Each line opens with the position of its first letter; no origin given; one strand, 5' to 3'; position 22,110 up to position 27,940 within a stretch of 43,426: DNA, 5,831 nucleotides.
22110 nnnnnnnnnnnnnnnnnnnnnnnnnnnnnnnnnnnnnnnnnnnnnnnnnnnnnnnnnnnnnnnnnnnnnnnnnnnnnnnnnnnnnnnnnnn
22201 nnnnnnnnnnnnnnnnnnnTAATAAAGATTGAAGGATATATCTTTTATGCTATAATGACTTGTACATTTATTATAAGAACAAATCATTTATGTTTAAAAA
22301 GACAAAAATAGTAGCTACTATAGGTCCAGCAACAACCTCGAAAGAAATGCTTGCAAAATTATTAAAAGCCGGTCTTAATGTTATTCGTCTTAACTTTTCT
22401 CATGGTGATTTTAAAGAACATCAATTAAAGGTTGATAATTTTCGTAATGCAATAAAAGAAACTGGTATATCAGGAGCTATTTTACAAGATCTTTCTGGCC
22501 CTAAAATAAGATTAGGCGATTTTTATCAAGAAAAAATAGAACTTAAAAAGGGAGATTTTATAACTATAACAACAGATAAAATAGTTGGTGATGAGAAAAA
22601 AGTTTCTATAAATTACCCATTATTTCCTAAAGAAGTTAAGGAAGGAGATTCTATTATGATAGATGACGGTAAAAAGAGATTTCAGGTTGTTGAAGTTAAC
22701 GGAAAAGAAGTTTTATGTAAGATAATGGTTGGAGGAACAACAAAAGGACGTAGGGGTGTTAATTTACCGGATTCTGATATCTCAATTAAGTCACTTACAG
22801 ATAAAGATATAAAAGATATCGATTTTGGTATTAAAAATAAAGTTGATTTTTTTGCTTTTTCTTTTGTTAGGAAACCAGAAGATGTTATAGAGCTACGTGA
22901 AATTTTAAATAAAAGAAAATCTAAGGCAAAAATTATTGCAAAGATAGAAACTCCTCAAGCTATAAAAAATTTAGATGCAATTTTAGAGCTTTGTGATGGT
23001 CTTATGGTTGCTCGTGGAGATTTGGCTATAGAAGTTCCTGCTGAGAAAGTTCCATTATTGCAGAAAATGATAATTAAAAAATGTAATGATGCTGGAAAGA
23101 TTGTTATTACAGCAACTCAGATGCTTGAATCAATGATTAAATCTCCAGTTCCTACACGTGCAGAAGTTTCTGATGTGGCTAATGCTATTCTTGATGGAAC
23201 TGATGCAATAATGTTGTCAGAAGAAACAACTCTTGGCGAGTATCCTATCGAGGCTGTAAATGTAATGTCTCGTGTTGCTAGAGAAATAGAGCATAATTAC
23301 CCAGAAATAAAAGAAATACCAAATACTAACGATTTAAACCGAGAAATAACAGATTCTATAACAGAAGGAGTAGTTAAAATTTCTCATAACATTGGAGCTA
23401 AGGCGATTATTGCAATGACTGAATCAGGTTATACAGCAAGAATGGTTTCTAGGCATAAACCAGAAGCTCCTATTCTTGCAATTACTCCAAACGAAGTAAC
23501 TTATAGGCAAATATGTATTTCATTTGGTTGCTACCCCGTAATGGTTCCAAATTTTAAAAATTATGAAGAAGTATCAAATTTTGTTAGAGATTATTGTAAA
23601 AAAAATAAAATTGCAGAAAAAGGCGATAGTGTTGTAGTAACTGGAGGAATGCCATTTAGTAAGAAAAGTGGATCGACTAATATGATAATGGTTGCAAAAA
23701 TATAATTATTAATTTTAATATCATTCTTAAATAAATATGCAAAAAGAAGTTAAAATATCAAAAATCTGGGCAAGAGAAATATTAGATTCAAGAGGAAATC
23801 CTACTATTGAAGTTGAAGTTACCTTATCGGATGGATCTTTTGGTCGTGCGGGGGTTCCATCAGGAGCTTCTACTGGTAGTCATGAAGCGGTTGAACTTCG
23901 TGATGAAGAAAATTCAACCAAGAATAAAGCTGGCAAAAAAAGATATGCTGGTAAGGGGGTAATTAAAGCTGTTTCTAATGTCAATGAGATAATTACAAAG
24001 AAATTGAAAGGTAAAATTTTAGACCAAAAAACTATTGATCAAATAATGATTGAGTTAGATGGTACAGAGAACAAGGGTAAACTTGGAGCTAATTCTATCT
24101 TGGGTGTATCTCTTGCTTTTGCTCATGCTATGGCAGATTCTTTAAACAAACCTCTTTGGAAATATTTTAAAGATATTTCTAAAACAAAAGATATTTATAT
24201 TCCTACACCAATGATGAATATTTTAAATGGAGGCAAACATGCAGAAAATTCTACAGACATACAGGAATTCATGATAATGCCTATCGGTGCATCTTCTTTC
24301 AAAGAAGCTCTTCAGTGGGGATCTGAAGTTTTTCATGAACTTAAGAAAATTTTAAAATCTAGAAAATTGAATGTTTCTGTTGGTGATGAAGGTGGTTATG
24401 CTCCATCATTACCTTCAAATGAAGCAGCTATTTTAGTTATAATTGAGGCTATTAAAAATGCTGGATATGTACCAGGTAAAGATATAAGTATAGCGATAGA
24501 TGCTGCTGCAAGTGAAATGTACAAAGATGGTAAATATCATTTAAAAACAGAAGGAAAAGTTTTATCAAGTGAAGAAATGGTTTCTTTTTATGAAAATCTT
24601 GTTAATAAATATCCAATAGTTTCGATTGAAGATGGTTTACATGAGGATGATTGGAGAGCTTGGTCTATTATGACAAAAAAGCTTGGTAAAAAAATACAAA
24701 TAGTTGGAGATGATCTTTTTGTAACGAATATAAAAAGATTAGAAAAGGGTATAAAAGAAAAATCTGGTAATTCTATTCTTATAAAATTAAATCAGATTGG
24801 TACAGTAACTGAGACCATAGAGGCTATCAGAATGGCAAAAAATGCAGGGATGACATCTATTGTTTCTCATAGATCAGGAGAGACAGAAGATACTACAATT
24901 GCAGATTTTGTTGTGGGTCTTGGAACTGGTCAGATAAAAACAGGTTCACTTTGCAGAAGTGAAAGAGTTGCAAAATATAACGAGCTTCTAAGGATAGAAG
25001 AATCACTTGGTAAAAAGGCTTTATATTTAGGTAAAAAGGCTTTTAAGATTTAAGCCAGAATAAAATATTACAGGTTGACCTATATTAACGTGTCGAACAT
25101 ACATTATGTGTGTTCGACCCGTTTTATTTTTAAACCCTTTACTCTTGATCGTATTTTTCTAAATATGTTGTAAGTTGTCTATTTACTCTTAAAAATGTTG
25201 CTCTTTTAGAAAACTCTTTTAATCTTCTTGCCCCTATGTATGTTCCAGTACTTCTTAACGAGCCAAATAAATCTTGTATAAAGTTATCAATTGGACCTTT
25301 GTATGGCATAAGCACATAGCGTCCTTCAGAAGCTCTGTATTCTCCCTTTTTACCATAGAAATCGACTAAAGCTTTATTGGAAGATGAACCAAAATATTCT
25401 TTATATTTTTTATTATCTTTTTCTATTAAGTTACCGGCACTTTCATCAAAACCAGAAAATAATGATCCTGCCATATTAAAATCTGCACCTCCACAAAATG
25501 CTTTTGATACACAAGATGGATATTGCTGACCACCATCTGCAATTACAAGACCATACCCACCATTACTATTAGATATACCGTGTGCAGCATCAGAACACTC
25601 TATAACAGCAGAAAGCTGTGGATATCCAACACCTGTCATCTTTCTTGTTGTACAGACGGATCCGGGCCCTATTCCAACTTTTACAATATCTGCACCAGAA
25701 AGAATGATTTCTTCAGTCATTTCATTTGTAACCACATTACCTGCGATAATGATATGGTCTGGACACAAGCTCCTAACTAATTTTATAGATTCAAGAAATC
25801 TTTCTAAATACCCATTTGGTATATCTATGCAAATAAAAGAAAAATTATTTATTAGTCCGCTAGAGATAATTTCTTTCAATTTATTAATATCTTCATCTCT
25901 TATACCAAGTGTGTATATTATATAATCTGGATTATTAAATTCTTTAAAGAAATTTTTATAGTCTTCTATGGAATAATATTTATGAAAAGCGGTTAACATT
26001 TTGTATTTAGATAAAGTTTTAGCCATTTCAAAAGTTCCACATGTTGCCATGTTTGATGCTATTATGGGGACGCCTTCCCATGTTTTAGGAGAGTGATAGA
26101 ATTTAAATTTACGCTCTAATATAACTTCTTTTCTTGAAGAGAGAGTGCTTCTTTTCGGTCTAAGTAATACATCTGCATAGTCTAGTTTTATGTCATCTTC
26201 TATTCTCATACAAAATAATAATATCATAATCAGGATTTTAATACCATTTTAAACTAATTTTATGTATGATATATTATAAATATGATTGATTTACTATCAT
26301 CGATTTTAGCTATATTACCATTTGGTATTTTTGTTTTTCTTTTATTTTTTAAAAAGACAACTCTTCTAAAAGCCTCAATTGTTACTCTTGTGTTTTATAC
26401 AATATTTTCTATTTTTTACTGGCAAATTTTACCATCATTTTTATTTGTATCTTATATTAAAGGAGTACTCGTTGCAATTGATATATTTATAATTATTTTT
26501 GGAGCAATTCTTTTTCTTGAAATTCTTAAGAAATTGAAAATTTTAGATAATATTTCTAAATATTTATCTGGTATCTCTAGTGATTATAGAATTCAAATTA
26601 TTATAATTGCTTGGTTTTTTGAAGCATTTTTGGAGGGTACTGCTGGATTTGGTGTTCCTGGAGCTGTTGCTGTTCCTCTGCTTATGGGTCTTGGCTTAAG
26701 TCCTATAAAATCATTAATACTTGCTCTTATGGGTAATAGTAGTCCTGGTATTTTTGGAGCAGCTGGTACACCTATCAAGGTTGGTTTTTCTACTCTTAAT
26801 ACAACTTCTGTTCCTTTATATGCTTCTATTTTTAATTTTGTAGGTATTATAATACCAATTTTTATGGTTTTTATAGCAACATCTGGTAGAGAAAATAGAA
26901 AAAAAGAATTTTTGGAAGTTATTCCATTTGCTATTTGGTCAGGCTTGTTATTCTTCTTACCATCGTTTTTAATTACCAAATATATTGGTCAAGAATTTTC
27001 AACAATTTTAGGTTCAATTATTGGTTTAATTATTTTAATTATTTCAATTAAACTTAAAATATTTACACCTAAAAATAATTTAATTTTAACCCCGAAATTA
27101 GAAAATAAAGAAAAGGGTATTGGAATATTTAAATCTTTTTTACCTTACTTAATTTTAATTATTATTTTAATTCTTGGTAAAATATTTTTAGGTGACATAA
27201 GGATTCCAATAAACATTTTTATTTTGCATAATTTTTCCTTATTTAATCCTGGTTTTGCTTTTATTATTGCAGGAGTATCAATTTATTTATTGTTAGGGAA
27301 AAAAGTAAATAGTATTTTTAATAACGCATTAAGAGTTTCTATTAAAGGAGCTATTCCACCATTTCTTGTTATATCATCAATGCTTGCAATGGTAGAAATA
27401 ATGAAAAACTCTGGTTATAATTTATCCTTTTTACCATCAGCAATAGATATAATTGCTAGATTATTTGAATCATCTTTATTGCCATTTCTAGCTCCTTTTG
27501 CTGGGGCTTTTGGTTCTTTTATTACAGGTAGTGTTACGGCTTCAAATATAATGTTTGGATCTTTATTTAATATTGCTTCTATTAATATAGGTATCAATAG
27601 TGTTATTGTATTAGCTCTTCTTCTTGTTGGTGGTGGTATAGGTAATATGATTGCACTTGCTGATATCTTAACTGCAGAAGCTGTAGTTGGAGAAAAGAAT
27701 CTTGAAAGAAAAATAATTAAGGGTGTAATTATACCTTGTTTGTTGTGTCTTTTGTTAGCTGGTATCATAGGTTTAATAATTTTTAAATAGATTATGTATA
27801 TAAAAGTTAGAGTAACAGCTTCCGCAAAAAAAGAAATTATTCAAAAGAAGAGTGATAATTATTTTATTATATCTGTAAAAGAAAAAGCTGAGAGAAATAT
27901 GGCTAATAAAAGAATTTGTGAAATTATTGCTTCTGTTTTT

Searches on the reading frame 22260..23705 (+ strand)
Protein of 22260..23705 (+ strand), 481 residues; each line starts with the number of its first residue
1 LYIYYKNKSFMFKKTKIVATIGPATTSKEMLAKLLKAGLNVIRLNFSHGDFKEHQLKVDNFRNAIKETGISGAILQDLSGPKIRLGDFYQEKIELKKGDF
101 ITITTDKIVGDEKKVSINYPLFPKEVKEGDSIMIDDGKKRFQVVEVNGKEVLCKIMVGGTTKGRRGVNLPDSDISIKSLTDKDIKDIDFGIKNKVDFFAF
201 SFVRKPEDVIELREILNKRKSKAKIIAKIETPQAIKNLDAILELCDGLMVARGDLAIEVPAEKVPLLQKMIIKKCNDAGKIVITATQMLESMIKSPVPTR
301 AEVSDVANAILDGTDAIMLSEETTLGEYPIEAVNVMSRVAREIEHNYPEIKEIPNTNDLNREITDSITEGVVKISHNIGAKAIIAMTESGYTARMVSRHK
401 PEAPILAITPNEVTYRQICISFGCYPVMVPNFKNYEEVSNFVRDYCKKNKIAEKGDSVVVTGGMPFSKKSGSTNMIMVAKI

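Call 6: search_protein_families(library=pfam, proteins=[window:22260-23705:+], max_evalue=0.001)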
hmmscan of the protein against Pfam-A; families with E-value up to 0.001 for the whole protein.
window:22260-23705:+ (481 aa): 2 families
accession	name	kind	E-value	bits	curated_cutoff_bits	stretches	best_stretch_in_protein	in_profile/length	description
PF00224.27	PK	-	2.8e-122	408.4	30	1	13-333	2-328/328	Pyruvate kinase, barrel domain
PF02887.21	PK_C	-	1.8e-34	118.7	28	1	365-478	1-113/114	Pyruvate kinase, alpha/beta domain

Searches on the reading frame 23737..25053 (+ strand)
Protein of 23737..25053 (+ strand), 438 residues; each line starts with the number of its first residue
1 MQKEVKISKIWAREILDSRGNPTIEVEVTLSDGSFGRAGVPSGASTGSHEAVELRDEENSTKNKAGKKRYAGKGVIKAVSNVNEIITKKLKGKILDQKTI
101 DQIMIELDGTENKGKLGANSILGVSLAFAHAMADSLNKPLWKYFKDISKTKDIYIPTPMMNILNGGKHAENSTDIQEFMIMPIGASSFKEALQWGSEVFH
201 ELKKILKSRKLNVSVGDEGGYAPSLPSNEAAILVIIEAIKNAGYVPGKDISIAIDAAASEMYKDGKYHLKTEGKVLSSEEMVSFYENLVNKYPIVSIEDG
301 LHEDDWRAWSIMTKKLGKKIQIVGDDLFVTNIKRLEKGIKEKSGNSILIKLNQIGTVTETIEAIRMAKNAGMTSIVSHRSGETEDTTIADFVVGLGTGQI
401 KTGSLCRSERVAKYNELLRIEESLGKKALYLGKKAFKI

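Call 6: search_protein_families(library=pfam, proteins=[window:23737-25053:+], max_evalue=0.001)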
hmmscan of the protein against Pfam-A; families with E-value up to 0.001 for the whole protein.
window:23737-25053:+ (438 aa): 3 families
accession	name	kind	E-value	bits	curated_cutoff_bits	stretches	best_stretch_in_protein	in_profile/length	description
PF00113.28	Enolase_C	-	1.3e-131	438.7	21.5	1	154-437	3-294/296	Enolase, C-terminal TIM barrel domain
PF03952.21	Enolase_N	-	1.5e-54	184.2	35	1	7-143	1-130/131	Enolase, N-terminal domain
PF07476.17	MAAL_C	-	2.3e-05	24.1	27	1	314-398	134-217/249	Methylaspartate ammonia-lyase C-terminus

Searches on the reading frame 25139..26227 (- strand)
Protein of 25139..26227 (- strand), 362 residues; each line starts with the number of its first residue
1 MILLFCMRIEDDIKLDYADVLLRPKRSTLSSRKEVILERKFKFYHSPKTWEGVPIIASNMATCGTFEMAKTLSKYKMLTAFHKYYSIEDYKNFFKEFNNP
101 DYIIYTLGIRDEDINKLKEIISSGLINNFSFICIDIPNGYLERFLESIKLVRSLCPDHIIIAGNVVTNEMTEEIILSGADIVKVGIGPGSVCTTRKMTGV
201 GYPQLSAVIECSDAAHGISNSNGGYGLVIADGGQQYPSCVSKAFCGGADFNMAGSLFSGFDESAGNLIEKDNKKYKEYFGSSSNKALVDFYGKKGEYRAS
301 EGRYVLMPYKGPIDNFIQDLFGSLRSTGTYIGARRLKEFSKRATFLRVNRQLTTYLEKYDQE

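Call 7: search_protein_families(library=pfam, proteins=[window:25139-26227:-], max_evalue=0.001)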
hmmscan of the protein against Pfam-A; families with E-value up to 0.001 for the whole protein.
window:25139-26227:- (362 aa): 1 family
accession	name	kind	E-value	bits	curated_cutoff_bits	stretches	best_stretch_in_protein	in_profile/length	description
PF00478.31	IMPDH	-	5e-63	213.6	25.6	1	15-349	2-335/345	IMP dehydrogenase / GMP reductase domain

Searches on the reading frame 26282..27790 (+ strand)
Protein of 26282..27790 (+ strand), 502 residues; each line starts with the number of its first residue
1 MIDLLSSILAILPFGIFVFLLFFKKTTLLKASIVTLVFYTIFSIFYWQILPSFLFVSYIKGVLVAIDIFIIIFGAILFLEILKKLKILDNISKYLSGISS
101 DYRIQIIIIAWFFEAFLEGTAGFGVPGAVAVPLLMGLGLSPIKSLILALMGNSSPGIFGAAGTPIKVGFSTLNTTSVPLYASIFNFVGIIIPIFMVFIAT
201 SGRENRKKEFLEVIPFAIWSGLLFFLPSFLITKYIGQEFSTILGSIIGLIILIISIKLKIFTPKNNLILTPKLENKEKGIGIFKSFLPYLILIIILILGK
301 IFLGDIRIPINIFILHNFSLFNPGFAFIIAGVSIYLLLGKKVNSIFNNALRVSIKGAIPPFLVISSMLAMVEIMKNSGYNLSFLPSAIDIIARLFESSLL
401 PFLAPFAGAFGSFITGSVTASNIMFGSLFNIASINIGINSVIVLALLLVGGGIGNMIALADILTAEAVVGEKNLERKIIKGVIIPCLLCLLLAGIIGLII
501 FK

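Call 7: search_protein_families(library=pfam, proteins=[window:26282-27790:+], max_evalue=0.001)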
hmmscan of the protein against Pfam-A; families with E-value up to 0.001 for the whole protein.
window:26282-27790:+ (502 aa): 1 family
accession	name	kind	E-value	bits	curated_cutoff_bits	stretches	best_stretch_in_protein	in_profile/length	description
PF02652.20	Lactate_perm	-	1.9e-77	261.7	27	2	5-301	1-298/522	L-lactate permease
